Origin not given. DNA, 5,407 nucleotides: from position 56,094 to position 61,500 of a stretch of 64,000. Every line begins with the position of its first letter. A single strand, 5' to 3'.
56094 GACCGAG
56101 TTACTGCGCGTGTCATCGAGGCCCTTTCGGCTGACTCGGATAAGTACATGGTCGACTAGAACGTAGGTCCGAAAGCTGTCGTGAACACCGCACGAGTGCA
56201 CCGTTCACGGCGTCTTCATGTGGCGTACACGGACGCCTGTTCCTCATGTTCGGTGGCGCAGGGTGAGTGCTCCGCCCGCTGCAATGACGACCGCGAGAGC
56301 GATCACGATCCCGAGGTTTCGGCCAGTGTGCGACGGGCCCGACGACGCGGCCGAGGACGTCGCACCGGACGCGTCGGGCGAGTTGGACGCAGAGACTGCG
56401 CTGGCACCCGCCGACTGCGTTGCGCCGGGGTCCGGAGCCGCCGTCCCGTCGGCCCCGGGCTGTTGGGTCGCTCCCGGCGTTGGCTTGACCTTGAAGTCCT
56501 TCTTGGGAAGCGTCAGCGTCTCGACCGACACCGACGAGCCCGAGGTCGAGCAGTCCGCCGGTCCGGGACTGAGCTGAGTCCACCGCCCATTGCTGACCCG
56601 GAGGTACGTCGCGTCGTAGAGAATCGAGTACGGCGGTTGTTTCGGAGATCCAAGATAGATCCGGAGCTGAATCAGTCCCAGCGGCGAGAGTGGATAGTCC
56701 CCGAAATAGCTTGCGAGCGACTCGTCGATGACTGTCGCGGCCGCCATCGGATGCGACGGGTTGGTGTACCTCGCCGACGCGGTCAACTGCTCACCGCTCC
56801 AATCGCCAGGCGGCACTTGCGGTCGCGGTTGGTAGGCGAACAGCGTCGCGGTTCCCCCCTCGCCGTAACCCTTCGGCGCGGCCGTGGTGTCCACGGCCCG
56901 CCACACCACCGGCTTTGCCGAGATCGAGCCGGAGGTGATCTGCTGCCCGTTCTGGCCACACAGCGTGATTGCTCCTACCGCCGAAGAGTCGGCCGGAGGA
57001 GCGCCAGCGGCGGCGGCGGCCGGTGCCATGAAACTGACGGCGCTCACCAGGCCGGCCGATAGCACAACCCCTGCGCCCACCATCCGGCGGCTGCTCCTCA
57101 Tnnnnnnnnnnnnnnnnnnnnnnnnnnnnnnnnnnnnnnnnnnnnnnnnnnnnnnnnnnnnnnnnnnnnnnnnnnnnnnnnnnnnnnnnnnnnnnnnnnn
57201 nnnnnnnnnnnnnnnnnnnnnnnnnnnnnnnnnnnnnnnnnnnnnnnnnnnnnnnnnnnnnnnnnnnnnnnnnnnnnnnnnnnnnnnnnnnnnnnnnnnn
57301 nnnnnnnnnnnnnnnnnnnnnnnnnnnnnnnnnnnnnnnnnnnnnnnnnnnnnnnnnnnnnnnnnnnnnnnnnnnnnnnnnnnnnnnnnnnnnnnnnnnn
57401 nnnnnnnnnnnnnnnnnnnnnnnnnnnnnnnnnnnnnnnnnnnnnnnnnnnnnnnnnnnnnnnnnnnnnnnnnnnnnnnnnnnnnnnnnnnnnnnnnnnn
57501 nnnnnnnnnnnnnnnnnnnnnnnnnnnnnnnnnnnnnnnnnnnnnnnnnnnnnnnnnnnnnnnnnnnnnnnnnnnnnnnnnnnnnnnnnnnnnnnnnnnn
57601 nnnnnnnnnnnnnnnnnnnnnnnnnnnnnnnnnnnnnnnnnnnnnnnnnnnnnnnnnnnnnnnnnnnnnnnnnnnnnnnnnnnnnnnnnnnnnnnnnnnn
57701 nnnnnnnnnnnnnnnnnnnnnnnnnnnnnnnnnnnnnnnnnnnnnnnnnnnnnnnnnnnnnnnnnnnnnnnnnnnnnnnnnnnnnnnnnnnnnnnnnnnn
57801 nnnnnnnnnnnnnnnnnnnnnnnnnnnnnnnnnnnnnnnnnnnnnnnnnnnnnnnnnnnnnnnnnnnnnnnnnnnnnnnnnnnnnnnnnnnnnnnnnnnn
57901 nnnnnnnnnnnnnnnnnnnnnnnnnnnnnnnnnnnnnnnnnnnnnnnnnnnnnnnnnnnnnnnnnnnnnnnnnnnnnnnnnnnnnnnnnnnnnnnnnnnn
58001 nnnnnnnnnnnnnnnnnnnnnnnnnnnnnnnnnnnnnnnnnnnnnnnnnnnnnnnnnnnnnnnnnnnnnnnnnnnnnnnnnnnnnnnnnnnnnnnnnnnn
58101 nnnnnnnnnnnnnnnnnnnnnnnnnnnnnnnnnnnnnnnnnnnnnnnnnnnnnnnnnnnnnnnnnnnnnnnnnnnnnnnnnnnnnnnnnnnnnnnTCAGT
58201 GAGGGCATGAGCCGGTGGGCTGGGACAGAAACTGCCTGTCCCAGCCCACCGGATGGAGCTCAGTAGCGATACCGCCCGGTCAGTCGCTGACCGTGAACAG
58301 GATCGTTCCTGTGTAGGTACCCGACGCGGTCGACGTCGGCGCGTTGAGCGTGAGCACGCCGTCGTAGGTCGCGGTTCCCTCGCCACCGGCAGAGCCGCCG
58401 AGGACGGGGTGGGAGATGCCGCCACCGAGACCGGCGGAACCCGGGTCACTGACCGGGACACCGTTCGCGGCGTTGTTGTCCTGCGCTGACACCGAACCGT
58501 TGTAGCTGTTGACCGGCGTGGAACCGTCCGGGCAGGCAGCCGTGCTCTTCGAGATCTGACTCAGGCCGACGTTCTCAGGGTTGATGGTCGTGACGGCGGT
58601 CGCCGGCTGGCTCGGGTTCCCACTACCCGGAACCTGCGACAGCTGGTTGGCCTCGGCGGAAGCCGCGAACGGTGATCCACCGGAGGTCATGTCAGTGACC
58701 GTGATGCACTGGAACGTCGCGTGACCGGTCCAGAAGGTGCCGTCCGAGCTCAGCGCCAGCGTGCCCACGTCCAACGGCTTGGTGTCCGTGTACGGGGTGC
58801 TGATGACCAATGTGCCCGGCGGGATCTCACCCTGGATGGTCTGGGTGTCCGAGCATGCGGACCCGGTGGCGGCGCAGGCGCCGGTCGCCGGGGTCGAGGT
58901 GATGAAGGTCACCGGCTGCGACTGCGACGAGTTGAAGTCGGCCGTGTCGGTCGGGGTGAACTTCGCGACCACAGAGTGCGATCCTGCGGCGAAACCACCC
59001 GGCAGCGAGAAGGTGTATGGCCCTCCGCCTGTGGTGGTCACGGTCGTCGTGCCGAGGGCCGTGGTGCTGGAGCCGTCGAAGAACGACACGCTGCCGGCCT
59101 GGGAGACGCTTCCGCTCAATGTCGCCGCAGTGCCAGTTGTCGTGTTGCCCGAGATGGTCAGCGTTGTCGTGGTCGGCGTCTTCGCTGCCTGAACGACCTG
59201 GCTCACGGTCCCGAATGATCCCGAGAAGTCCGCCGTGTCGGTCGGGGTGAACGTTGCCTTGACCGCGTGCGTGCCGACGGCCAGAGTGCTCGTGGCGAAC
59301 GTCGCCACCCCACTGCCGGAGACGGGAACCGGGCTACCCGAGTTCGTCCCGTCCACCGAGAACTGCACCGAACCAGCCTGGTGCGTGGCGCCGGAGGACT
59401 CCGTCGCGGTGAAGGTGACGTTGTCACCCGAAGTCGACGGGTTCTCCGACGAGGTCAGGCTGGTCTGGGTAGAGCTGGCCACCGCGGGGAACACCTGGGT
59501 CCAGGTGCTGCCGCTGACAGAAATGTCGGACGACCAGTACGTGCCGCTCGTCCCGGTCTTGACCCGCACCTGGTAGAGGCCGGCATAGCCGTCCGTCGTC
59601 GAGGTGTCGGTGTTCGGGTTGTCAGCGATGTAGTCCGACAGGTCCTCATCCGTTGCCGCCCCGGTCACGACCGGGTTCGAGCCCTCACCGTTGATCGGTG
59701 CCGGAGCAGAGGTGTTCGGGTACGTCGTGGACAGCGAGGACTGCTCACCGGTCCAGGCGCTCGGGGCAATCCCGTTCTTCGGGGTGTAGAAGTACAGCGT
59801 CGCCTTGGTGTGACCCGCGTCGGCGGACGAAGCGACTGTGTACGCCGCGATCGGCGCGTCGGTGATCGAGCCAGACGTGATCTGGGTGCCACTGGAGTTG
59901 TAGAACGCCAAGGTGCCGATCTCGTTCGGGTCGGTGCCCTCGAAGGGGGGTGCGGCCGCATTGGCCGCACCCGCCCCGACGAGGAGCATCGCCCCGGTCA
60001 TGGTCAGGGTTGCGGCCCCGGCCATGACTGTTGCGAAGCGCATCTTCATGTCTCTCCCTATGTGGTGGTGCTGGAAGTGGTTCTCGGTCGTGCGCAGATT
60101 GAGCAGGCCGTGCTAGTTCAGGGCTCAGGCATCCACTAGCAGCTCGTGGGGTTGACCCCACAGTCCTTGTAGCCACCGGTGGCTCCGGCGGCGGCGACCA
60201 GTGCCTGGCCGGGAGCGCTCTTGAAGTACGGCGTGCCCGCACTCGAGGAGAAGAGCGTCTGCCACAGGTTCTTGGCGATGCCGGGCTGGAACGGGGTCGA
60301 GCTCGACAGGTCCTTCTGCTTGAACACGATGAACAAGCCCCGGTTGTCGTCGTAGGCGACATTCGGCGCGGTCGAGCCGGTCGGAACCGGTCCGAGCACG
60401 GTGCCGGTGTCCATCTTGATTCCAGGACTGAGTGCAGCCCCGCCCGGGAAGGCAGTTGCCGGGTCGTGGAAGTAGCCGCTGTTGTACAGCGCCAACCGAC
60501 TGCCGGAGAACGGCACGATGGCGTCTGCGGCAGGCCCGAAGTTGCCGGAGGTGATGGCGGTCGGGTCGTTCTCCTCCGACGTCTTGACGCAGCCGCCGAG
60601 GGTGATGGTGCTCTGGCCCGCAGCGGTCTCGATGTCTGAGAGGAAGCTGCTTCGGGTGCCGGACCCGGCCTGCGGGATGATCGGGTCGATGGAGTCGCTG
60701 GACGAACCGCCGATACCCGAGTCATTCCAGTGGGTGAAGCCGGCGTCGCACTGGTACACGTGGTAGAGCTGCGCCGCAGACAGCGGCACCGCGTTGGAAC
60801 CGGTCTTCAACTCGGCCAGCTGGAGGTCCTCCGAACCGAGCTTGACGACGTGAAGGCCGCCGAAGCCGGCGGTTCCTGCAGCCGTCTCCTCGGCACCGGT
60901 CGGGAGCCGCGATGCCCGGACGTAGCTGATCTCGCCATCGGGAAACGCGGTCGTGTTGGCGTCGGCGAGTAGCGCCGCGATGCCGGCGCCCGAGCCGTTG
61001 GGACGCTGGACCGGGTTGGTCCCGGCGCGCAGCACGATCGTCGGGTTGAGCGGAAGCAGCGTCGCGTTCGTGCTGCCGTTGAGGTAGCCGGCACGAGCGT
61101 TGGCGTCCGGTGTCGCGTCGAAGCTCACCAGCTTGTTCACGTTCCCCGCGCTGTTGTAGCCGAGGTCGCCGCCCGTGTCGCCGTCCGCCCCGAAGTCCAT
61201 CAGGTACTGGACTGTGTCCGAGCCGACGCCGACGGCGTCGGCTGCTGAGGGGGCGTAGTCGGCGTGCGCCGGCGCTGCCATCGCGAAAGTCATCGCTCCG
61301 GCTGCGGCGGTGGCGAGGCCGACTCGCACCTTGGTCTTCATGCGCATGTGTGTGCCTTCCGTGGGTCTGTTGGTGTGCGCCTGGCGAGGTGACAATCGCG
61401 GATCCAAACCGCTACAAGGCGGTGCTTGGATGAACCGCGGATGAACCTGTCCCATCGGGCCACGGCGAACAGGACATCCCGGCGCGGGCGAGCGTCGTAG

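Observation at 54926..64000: Actinobacterial Csc/WxL-like cell-surface cluster extended by a cysteine-less sortase homologue and two PstS-fold proteins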

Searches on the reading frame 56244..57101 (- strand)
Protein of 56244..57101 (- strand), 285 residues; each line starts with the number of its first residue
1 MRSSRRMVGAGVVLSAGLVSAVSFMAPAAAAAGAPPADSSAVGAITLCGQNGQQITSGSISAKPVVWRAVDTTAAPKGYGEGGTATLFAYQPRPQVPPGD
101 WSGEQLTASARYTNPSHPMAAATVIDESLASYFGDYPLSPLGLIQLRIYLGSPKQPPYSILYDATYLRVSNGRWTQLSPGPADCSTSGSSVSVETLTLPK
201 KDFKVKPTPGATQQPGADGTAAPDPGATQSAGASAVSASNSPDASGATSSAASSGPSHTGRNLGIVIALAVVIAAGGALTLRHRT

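Call 3: search_protein_families(library=pfam, proteins=[window:56244-57101:-], max_evalue=0.1)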
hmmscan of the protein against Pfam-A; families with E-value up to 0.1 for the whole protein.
window:56244-57101:- (285 aa): 0 families

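Call 4: search_protein_families(library=ncbifam, proteins=[window:56244-57101:-], max_evalue=0.1)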
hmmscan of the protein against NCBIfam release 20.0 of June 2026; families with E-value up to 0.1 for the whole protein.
window:56244-57101:- (285 aa): 2 families
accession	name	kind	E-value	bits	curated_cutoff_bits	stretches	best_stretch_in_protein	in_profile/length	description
NF005411.0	PRK06975.1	equivalog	0.05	11.9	414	1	220-284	286-350/660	fused uroporphyrinogen-III synthase HemD/membrane protein HemX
NF049861.1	SCO2400_fam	subfamily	0.099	13.2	55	0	194-281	25-114/136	SCO2400 family protein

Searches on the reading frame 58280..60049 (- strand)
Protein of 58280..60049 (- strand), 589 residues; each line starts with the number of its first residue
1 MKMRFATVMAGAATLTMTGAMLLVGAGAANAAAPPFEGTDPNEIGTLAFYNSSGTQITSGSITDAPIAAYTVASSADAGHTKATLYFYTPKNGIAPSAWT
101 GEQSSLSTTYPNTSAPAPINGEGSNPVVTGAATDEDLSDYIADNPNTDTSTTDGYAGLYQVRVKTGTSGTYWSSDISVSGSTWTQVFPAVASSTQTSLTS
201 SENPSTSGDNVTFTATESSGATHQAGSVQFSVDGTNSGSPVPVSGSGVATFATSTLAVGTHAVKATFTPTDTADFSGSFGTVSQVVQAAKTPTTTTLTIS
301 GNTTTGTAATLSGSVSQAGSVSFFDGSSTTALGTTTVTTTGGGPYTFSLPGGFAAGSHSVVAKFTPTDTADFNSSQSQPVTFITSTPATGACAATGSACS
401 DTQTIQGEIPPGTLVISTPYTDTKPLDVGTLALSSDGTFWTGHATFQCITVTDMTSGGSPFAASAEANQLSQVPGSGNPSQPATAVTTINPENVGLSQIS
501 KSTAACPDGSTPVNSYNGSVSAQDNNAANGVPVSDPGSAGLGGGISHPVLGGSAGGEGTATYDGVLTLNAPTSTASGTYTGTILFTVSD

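Call 3: search_protein_families(library=pfam, proteins=[window:58280-60049:-], max_evalue=0.1)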
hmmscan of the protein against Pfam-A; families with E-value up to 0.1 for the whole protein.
window:58280-60049:- (589 aa): 1 family
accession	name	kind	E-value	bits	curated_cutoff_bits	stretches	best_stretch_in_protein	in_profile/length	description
PF16640.11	Big_3_5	-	2e-16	60.7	35.5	2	198-286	1-87/88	Bacterial Ig-like domain (group 3)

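Call 4: search_protein_families(library=ncbifam, proteins=[window:58280-60049:-], max_evalue=0.1)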
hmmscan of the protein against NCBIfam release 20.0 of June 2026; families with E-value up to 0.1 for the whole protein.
window:58280-60049:- (589 aa): 0 families

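Call 27: search_protein_families(library=pfam, alignment_id=A2, max_evalue=1)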
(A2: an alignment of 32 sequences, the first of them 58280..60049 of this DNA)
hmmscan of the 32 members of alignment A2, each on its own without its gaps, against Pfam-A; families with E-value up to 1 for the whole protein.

A. member 1, window:58280-60049:- (589 aa): 1 family
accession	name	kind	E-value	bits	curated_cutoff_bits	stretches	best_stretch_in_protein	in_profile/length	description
PF16640.11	Big_3_5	-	2e-16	60.7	35.5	2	198-286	1-87/88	Bacterial Ig-like domain (group 3)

B. families by the number of members that match (of 32 scanned): 14 families
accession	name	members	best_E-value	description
PF16640.11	Big_3_5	29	3.6e-23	Bacterial Ig-like domain (group 3)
PF13731.11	WxL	2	9.1e-05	WxL domain surface cell wall-binding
PF01436.27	NHL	1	2.9e-15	NHL repeat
PF17108.10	HET-S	1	0.00041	N-terminal small S protein of HET, non-prionic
PF17957.7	Big_7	1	0.0058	Bacterial Ig domain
PF14173.11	ComGG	1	0.0087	ComG operon protein 7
PF00720.22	SSI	1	0.025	Subtilisin inhibitor-like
PF03168.19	LEA_2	1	0.09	Late embryogenesis abundant protein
PF03548.22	LolA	1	0.1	Outer membrane lipoprotein carrier protein LolA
PF13895.12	Ig_2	1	0.11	Immunoglobulin domain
PF17777.6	RL10P_insert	1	0.14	Insertion domain in 60S ribosomal protein L10P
PF19372.4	DUF5947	1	0.15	Family of unknown function (DUF5947)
PF13927.12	Ig_3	1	0.19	Immunoglobulin domain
PF14386.11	DUF4417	1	0.67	Domain of unknown function (DUF4417)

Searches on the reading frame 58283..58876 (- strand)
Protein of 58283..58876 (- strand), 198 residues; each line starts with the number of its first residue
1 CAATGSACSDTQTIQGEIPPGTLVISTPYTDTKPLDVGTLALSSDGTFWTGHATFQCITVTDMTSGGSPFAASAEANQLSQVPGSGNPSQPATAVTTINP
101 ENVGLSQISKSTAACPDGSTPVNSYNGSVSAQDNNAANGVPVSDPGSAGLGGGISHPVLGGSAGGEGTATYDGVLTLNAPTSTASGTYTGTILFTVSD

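Call 73: search_protein_families(library=pfam, proteins=[window:58283-58876:-], max_evalue=10)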
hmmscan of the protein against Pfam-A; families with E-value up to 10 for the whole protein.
seq(198 aa): 0 families

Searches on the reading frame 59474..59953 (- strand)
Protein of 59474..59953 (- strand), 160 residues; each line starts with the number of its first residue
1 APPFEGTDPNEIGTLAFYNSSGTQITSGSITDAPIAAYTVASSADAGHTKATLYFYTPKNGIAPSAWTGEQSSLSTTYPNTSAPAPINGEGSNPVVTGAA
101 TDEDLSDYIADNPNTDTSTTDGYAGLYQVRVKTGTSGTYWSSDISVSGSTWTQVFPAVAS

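Call 69: search_solved_structures(query=A5, max_evalue=10, show_alignments=1)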
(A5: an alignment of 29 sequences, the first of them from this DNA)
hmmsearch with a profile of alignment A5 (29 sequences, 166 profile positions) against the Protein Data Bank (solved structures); distinct sequences matched with E-value up to 10: 5.
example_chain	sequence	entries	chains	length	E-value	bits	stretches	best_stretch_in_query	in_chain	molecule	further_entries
6fwv_A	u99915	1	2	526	0.13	15.3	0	13-38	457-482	Collagen Adhesion protein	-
7aoc_I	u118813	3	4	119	0.32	14.1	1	75-134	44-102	DNA-directed RNA polymerase I subunit RPA12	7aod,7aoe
9sj9_A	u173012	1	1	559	1.3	12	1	8-45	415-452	S8 family peptidase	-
6mw4_A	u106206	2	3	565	1.3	12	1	8-45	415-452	Putative germination-specific protease | Germination-specific protease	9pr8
2zwr_A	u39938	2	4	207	1.5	11.9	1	12-72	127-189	Metallo-beta-lactamase superfamily protein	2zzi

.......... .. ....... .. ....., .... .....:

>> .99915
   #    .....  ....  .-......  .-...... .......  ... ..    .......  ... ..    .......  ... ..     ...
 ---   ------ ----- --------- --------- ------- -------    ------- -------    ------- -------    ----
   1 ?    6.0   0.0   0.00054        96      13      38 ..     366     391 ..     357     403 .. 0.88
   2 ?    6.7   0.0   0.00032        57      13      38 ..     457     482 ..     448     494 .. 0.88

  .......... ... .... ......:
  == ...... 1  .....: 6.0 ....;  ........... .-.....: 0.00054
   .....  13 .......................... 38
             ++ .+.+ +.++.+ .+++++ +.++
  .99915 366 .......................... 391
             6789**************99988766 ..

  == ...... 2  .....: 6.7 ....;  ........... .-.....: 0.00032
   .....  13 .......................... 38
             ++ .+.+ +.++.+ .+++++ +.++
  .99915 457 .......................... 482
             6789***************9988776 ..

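Call 70: search_protein_families(library=pfam, alignment_id=A5, max_evalue=1)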
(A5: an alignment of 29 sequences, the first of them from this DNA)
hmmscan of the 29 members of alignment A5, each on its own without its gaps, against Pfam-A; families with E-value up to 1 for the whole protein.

A. member 1, seq(160 aa): 0 families

B. families by the number of members that match (of 29 scanned): 4 families
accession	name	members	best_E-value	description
PF12581.13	DUF3756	1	0.079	Protein of unknown function (DUF3756)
PF00394.28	Cu-oxidase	1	0.11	Multicopper oxidase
PF01648.25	ACPS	1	0.29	4'-phosphopantetheinyl transferase superfamily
PF06682.17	SARAF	1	0.41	SOCE-associated regulatory factor of calcium homoeostasis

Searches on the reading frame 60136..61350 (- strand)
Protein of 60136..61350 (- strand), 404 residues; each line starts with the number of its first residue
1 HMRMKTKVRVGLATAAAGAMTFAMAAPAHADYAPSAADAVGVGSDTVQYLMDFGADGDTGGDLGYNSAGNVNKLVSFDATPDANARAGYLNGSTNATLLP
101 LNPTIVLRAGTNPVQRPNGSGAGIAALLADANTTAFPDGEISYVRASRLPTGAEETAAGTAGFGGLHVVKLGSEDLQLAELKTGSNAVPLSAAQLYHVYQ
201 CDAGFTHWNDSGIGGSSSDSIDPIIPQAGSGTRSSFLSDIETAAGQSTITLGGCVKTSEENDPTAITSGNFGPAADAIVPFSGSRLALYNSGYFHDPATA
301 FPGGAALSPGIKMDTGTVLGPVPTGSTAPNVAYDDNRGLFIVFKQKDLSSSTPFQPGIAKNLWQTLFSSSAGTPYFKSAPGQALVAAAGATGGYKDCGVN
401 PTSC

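Call 3: search_protein_families(library=pfam, proteins=[window:60136-61350:-], max_evalue=0.1)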
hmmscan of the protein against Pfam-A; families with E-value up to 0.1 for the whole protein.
window:60136-61350:- (404 aa): 1 family
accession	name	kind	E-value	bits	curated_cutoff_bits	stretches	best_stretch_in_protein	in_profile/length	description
PF12849.12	PBP_like_2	-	4e-08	33.8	27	1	110-266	37-181/267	PBP superfamily domain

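Call 4: search_protein_families(library=ncbifam, proteins=[window:60136-61350:-], max_evalue=0.1)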
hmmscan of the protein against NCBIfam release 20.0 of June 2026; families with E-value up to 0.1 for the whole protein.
window:60136-61350:- (404 aa): 1 family
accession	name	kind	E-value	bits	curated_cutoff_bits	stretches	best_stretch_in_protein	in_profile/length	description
TIGR02136.1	ptsS_2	subfamily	0.002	17.4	206.6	0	190-240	136-183/295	phosphate ABC transporter substrate-binding protein PstS family protein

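Call 45: search_solved_structures(query=window:60136-61350:-, max_evalue=1, show_alignments=2)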
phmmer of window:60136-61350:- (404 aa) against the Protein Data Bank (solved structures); distinct sequences matched with E-value up to 1: 0.
